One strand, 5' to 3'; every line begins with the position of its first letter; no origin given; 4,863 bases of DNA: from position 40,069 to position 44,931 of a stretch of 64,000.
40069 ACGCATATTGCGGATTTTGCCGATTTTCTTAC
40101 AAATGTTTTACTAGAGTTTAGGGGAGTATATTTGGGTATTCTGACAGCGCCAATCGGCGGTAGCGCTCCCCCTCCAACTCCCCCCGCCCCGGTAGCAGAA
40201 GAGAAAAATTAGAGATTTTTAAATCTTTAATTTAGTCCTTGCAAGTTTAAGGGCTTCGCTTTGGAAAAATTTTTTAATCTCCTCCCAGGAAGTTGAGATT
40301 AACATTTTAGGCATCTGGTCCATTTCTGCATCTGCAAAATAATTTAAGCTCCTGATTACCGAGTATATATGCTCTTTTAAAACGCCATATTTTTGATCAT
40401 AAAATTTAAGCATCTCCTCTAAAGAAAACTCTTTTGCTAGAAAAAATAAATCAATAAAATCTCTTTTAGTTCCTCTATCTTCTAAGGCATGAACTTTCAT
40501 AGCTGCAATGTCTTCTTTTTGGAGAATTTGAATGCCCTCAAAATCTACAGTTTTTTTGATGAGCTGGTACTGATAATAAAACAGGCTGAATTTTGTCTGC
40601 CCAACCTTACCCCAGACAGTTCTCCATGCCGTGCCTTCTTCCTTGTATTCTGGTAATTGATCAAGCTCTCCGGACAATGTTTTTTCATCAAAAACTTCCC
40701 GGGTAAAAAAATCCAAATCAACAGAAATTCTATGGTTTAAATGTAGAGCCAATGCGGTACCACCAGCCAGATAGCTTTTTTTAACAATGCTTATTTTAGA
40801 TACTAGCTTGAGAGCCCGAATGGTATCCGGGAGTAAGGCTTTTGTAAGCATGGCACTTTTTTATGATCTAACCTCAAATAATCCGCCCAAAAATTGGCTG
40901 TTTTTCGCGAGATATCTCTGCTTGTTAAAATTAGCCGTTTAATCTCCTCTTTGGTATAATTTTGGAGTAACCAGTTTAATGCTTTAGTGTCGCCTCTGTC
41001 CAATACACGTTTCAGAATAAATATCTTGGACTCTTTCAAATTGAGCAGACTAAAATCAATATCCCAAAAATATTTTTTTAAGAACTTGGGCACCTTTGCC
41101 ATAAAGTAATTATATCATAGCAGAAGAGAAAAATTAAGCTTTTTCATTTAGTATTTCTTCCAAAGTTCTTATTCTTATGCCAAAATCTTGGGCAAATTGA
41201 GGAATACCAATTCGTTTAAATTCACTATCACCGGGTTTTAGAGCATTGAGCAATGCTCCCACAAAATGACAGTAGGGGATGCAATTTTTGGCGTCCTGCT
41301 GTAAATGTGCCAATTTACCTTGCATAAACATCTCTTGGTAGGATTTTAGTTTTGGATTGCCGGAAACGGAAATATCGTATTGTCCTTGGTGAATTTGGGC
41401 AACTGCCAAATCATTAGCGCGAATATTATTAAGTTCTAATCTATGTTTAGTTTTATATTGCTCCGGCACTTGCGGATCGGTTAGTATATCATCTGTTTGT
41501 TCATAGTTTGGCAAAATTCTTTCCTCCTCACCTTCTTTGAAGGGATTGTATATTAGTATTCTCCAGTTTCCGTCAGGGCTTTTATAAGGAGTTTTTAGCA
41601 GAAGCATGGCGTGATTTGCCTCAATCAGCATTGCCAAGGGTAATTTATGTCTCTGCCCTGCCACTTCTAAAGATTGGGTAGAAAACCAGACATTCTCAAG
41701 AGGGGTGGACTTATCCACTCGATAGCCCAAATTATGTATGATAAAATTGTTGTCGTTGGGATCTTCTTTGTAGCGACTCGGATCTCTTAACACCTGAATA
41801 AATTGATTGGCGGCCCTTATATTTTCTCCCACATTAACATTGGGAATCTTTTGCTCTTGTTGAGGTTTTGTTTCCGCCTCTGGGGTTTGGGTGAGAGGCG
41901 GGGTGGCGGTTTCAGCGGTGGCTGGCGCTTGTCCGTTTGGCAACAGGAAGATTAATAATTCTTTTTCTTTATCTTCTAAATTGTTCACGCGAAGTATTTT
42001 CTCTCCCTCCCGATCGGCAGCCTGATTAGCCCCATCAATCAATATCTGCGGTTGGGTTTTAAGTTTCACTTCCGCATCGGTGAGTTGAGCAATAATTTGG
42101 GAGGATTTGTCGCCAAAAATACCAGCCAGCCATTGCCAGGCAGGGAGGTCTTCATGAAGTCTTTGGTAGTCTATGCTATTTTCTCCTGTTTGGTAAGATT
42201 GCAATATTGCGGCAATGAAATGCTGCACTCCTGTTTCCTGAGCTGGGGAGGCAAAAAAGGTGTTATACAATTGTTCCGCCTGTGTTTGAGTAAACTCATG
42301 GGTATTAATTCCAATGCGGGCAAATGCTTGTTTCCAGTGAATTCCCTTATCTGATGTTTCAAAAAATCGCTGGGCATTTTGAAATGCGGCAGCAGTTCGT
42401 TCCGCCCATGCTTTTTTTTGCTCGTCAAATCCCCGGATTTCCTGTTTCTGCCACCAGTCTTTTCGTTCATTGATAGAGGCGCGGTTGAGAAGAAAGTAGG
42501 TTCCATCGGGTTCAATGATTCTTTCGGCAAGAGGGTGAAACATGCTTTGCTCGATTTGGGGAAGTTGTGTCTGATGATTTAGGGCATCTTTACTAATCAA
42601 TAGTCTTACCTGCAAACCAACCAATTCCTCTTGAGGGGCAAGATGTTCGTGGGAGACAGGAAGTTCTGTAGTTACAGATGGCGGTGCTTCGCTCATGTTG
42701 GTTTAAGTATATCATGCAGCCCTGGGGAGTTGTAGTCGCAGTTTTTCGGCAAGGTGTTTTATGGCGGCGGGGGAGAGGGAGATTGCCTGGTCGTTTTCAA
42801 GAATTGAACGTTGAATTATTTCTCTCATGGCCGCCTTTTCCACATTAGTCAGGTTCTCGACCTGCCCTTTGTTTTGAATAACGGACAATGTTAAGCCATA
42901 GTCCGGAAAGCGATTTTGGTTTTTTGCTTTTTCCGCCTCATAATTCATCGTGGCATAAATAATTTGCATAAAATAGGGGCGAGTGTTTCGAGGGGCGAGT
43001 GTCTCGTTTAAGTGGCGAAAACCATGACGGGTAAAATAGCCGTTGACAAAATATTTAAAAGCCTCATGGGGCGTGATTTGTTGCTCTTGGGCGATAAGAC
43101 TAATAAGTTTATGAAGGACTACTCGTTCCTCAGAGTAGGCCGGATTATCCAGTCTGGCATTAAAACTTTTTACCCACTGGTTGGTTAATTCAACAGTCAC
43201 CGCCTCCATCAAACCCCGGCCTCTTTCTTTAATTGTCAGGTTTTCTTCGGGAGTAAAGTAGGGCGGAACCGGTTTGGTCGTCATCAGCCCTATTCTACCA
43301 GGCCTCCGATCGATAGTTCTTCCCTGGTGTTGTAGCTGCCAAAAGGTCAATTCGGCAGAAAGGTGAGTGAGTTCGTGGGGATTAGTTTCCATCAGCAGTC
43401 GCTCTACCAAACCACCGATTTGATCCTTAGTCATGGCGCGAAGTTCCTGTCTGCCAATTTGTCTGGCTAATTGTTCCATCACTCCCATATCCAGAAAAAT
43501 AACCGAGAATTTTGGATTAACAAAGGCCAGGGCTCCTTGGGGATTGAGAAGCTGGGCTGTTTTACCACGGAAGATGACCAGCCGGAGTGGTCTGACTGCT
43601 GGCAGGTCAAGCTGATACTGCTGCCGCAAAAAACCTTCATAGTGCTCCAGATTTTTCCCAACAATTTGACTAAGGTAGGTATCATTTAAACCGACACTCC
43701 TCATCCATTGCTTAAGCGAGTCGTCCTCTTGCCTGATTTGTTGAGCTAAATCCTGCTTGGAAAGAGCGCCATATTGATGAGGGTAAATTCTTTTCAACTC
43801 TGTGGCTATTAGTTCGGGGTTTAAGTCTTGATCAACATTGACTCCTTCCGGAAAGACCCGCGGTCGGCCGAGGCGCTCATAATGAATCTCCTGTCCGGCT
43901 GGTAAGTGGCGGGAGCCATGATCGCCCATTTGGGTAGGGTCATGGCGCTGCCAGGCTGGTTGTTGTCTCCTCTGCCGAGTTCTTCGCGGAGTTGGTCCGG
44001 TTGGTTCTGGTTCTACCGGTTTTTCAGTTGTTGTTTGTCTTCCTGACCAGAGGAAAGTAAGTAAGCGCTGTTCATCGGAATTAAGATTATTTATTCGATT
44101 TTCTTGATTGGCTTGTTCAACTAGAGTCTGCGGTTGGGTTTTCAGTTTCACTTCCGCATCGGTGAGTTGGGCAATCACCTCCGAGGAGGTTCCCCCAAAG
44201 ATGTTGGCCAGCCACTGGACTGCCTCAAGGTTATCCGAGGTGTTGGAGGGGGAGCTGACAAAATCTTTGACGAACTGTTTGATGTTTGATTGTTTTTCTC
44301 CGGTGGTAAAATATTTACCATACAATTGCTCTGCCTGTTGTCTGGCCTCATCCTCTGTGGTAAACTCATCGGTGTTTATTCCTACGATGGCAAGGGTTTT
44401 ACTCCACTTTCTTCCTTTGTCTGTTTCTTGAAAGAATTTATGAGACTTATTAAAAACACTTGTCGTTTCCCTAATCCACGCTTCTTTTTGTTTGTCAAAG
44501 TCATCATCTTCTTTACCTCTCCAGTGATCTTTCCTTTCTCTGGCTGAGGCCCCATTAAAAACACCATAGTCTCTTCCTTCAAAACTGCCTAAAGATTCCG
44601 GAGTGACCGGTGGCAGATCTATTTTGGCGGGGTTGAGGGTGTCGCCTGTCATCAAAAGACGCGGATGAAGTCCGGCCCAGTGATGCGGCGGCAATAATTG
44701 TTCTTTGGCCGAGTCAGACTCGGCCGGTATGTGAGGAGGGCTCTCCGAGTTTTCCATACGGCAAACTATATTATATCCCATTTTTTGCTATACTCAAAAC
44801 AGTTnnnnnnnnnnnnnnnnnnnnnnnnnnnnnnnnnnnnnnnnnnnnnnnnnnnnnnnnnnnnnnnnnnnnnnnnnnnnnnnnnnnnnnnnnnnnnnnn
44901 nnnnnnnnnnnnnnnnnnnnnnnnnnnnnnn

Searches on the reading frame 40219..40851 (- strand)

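Call 24: search_protein_families(library=pfam, proteins=[window:40219-40851:-], max_evalue=0.01)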
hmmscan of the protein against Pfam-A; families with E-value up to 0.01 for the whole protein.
window:40219-40851:- (210 aa): 1 family
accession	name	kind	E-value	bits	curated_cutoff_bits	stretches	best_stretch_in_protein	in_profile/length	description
PF08843.17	AbiEii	-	3.2e-14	53.9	22.5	2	27-60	16-49/238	Nucleotidyl transferase AbiEii toxin, Type IV TA system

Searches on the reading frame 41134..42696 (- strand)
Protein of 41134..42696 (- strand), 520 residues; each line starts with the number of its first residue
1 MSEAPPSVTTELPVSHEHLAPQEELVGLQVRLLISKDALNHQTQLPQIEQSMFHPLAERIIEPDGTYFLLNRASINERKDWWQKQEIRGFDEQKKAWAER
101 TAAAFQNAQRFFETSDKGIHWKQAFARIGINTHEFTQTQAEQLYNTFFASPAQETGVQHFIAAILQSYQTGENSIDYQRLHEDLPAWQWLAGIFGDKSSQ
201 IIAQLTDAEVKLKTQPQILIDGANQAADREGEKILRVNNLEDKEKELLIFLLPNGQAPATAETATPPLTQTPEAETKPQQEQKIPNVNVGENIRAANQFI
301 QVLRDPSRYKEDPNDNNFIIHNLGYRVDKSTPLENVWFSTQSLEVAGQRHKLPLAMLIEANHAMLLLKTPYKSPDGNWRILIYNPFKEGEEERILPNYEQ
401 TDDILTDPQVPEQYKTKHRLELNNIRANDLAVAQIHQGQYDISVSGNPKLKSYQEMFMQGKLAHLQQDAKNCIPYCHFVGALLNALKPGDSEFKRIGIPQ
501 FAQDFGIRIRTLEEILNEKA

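Call 7: search_protein_families(library=pfam, proteins=[window:41134-42696:-], max_evalue=0.1)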
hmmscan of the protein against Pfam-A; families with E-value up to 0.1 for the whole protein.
window:41134-42696:- (520 aa): 0 families

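Call 13: search_protein_families(library=ncbifam, proteins=[window:41134-42696:-], max_evalue=0.1)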
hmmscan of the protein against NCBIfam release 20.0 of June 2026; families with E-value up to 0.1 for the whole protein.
window:41134-42696:- (520 aa): 0 families

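Call 29: search_protein_families(library=padloc, proteins=[window:41134-42696:-], max_evalue=0.1)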
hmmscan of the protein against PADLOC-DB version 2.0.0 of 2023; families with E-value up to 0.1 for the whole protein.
window:41134-42696:- (520 aa): 0 families

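Call 36: search_protein_families(library=pfam, alignment_id=A4, max_evalue=0.001)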
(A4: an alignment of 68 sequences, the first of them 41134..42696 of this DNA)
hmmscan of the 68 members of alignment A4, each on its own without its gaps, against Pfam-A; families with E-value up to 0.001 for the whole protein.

A. member 1, window:41134-42696:- (520 aa): 0 families

B. families by the number of members that match (of 68 scanned): 12 families
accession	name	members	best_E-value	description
PF17914.6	HopA1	3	7.7e-08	HopA1 effector protein family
PF00270.35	DEAD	1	5.6e-13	DEAD/DEAH box helicase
PF00271.37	Helicase_C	1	1.1e-08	Helicase conserved C-terminal domain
PF21010.2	HA2_C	1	3.3e-07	Helicase associated domain (HA2), ratchet-like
PF04851.21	ResIII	1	3.4e-07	Type III restriction enzyme, res subunit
PF04408.29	HA2_N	1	8.9e-07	Helicase associated domain (HA2), winged-helix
PF03109.22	ABC1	1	1.9e-05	ABC1 atypical kinase-like domain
PF07998.17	Peptidase_M54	1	3.9e-05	Peptidase family M54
PF00535.33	Glycos_transf_2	1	0.0003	Glycosyl transferase family 2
PF11310.13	DUF3113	1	0.0005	Protein of unknown function (DUF3113)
PF10543.14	ORF6N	1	0.00052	ORF6N domain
PF11577.13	NEMO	1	0.00065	NF-kappa-B essential modulator NEMO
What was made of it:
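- The N-domain is joined to many unrelated cargo domains (call 36), which is unusual for a dedicated metabolic enzyme.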

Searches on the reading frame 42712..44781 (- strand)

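Call 7: search_protein_families(library=pfam, proteins=[window:42712-44781:-], max_evalue=0.1)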
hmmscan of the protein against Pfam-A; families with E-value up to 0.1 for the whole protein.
window:42712-44781:- (689 aa): 1 family
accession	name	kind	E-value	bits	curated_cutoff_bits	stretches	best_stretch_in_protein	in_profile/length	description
PF14165.11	YtzH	-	0.034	14.9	27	0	325-362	48-85/86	YtzH-like protein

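Call 13: search_protein_families(library=ncbifam, proteins=[window:42712-44781:-], max_evalue=0.1)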
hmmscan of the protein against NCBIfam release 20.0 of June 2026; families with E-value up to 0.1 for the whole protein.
window:42712-44781:- (689 aa): 1 family
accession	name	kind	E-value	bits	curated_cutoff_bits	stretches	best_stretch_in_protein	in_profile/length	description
NF052400.1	M48_BAM_BepA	equivalog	0.048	12.4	570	1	119-240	363-480/483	beta-barrel assembly-enhancing protease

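Call 29: search_protein_families(library=padloc, proteins=[window:42712-44781:-], max_evalue=0.1)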
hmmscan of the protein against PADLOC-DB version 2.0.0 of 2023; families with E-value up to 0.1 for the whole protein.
window:42712-44781:- (689 aa): 0 families
